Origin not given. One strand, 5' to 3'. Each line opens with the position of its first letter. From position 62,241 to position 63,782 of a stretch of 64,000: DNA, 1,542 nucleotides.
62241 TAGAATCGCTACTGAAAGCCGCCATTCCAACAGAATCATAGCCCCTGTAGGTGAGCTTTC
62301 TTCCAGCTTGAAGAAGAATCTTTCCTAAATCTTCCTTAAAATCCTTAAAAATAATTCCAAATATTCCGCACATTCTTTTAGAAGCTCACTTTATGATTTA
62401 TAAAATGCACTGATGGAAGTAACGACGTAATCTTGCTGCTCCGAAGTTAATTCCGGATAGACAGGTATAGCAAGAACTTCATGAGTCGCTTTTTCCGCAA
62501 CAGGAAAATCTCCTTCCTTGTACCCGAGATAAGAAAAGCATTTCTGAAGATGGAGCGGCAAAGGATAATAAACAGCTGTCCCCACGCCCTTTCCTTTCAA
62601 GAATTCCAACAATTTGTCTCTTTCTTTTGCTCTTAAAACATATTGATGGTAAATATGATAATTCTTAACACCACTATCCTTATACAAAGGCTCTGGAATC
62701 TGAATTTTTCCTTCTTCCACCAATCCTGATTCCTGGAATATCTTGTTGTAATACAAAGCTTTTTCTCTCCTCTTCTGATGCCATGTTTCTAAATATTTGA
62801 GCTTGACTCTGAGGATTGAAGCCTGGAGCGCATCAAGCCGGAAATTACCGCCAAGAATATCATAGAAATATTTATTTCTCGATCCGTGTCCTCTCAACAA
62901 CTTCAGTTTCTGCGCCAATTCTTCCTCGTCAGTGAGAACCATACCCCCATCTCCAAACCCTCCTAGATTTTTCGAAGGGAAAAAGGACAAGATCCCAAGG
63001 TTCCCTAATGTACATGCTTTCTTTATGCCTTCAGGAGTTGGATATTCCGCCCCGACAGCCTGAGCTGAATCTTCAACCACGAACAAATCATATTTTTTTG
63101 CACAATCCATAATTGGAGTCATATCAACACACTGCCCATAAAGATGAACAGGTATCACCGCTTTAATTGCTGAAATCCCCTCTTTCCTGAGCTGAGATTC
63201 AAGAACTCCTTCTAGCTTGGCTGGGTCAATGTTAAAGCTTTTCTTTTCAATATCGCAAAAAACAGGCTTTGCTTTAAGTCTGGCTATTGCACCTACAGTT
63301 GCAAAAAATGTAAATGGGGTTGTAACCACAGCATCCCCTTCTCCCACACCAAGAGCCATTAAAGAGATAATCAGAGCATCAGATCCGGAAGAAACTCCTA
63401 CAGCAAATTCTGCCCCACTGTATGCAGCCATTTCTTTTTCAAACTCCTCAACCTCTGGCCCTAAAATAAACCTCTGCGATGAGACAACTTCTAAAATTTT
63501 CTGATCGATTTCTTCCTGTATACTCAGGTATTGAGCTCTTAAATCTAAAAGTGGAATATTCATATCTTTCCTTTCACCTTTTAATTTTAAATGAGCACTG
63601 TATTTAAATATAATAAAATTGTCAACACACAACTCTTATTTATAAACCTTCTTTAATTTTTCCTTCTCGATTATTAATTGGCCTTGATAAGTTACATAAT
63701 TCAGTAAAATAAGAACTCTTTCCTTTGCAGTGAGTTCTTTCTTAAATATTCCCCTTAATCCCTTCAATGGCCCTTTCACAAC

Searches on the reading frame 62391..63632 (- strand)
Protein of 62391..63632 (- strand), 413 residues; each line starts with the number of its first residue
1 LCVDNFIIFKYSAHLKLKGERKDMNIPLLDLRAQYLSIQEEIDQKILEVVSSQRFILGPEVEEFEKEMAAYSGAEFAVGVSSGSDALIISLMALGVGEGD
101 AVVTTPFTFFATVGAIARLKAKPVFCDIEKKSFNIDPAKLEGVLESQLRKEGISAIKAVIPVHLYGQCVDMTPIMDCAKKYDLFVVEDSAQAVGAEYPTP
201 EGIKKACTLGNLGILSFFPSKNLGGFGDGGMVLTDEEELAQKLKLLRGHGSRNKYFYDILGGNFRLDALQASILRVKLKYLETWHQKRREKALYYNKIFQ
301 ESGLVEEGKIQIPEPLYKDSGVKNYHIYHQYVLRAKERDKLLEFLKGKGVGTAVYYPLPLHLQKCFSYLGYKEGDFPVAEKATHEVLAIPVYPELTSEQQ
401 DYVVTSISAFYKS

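Call 80: search_protein_families(library=pfam, proteins=[window:62391-63632:-], max_evalue=0.0001)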
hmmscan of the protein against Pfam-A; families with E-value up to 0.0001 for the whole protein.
window:62391-63632:- (413 aa): 3 families
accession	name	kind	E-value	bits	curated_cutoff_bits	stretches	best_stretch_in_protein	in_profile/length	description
PF01041.23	DegT_DnrJ_EryC1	-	8.1e-110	367.9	19.8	1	38-407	3-359/360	DegT/DnrJ/EryC1/StrS aminotransferase family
PF00155.27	Aminotran_1_2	-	1.4e-05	24.9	19.7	1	61-149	44-142/361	Aminotransferase class I and II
PF01212.27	Beta_elim_lyase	-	6.9e-05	22.7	27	1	59-246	32-223/288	Beta-eliminating lyase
